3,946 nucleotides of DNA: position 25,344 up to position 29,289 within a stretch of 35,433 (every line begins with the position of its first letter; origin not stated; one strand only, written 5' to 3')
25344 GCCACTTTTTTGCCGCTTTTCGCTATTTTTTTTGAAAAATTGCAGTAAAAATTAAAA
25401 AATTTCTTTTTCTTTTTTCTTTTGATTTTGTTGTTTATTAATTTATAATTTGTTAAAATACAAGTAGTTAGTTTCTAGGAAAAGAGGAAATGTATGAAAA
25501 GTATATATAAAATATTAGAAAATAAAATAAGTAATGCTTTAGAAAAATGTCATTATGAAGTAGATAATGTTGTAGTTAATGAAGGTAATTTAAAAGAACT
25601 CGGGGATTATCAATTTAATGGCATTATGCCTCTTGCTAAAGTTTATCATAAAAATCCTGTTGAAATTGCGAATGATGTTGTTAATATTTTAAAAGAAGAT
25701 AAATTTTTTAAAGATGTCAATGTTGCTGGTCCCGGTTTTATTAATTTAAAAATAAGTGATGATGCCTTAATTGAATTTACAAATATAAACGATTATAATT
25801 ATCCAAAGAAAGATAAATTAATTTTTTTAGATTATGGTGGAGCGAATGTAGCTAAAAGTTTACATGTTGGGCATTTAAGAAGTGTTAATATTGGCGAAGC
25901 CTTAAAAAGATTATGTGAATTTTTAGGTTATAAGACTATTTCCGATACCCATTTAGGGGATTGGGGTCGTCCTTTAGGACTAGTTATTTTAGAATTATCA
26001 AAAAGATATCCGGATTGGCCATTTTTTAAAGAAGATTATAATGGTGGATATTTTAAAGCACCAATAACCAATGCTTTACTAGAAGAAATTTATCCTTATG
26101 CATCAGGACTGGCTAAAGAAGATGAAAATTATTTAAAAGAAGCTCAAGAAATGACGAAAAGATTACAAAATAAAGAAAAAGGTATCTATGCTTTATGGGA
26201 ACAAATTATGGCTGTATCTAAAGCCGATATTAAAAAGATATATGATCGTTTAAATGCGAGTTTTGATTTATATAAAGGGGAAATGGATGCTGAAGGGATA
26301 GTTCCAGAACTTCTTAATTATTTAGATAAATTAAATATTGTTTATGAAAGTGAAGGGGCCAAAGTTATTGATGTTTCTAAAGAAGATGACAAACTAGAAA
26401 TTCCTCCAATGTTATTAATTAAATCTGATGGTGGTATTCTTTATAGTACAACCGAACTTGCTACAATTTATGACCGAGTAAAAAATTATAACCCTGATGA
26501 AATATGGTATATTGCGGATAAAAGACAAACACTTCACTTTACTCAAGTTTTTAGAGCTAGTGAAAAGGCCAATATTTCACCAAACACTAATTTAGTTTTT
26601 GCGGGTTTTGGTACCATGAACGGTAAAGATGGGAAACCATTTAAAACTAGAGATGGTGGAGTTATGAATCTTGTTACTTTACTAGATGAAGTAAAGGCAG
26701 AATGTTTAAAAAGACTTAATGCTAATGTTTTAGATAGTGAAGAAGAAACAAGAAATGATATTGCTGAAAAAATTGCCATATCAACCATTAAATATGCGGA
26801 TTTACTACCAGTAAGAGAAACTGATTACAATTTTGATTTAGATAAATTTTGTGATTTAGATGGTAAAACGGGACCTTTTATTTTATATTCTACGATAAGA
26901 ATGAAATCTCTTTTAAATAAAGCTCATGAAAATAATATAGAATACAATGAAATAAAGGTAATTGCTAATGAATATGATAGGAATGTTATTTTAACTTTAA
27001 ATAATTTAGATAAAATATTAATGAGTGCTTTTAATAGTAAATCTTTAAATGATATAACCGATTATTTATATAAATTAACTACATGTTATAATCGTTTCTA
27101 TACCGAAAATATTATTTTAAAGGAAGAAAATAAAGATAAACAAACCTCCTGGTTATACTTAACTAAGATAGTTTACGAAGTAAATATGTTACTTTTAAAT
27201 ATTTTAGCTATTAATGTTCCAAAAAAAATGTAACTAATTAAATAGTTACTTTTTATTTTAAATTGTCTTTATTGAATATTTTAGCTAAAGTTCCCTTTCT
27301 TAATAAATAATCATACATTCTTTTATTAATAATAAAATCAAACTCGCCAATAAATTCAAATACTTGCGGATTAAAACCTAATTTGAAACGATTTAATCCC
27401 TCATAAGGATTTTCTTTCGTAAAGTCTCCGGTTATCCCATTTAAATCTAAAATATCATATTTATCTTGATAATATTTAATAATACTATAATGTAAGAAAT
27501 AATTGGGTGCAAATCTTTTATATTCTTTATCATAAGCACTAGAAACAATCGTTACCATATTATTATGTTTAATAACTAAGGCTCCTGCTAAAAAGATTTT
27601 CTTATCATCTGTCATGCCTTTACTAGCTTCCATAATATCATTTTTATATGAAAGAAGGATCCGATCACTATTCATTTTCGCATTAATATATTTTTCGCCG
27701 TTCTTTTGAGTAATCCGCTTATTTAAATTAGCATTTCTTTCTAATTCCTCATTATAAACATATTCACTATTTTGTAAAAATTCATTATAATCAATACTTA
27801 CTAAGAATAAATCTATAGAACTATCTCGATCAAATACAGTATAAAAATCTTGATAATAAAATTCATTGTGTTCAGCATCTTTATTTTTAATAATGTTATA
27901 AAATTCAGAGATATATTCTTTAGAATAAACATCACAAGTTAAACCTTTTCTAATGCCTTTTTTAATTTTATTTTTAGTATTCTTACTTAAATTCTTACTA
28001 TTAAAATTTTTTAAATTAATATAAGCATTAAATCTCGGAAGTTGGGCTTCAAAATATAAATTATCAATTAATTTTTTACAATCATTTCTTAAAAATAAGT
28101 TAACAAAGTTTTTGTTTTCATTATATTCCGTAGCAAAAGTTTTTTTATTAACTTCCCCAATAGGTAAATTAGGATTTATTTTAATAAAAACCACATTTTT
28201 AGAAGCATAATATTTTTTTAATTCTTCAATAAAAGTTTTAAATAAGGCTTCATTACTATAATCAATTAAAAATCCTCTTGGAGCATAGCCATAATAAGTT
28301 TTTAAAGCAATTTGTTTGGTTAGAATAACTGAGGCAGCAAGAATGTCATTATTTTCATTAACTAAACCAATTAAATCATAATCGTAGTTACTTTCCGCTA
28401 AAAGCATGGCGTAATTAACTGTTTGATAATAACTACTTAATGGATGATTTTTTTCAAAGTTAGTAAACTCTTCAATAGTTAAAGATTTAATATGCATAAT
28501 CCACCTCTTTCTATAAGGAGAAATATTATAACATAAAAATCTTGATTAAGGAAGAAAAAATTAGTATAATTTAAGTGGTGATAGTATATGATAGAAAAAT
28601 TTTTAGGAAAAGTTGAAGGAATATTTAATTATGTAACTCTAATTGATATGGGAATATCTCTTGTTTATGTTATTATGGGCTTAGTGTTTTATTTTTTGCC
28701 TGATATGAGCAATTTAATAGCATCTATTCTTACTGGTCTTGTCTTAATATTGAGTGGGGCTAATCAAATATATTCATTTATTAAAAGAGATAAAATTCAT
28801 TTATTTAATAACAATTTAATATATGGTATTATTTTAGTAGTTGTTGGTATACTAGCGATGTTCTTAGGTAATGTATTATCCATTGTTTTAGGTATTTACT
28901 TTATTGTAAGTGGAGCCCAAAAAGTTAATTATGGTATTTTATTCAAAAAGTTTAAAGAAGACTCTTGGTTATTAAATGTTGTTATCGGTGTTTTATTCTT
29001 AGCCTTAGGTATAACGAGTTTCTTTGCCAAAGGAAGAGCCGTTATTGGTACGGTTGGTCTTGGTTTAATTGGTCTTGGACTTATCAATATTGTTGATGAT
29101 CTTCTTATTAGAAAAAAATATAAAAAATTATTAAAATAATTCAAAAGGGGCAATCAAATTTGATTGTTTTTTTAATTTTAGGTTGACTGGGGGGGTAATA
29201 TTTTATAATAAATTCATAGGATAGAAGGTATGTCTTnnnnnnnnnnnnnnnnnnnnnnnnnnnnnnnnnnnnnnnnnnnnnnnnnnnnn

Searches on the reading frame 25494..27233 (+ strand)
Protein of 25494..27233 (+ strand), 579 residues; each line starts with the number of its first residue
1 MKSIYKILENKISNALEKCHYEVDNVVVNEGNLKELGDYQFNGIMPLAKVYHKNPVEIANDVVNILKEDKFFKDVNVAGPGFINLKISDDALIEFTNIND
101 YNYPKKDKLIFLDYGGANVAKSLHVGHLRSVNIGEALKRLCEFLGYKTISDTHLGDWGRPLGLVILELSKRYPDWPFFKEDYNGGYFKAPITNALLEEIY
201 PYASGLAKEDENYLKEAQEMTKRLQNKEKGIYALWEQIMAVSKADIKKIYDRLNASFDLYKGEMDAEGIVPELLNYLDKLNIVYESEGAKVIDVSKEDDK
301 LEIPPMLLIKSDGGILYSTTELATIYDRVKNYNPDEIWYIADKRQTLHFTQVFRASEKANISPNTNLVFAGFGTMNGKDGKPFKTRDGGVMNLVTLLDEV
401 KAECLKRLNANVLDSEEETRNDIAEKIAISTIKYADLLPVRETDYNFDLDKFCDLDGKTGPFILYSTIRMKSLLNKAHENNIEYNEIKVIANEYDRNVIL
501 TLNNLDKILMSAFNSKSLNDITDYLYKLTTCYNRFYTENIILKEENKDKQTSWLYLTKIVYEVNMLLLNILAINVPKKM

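Call 38: search_protein_families(library=ncbifam, proteins=[window:25494-27233:+], max_evalue=0.00001)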
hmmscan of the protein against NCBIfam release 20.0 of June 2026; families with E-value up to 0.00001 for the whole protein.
window:25494-27233:+ (579 aa): 4 families
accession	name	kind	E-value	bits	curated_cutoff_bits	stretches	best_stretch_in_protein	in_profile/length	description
TIGR00456.1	argS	equivalog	1.9e-112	376.5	261.65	1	5-579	2-569/569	arginine--tRNA ligase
NF002447.0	PRK01611.3-4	equivalog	6e-48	163.7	460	2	3-324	4-317/613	arginine--tRNA ligase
NF002446.0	PRK01611.3-3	equivalog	8.4e-48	163.1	399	2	209-579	256-636/636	arginine--tRNA ligase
NF045898.1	ArgS_rel_codon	equivalog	1.6e-07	31.1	340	1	24-147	29-149/327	ArgS-related anticodon-binding protein NrtL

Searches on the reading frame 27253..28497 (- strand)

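Call 39: search_protein_families(library=ncbifam, proteins=[window:27253-28497:-], max_evalue=0.001)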
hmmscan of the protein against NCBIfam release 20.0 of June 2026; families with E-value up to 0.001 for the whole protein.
window:27253-28497:- (414 aa): 1 family
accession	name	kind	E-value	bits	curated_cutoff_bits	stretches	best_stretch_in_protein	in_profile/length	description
NF047883.1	UAcmpLyAlTFemX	equivalog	1e-13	51.3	500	1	7-223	11-226/337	UDP-N-acetylmuramoylpentapeptide-lysine N(6)-alanyltransferase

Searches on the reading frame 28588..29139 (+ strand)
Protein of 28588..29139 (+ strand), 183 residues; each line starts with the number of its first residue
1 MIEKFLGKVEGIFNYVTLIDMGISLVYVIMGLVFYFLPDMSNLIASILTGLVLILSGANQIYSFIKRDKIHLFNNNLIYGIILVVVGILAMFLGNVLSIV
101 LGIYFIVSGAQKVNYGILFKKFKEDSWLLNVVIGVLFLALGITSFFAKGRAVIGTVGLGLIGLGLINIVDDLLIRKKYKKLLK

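Call 39: search_protein_families(library=ncbifam, proteins=[window:28588-29139:+], max_evalue=0.001)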
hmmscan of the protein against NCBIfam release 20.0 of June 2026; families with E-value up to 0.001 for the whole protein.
window:28588-29139:+ (183 aa): 1 family
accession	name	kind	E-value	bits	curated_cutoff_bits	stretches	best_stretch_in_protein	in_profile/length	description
NF007577.0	PRK10209.1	equivalog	4.4e-05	23.3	189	1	23-174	27-182/190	HdeD family acid-resistance protein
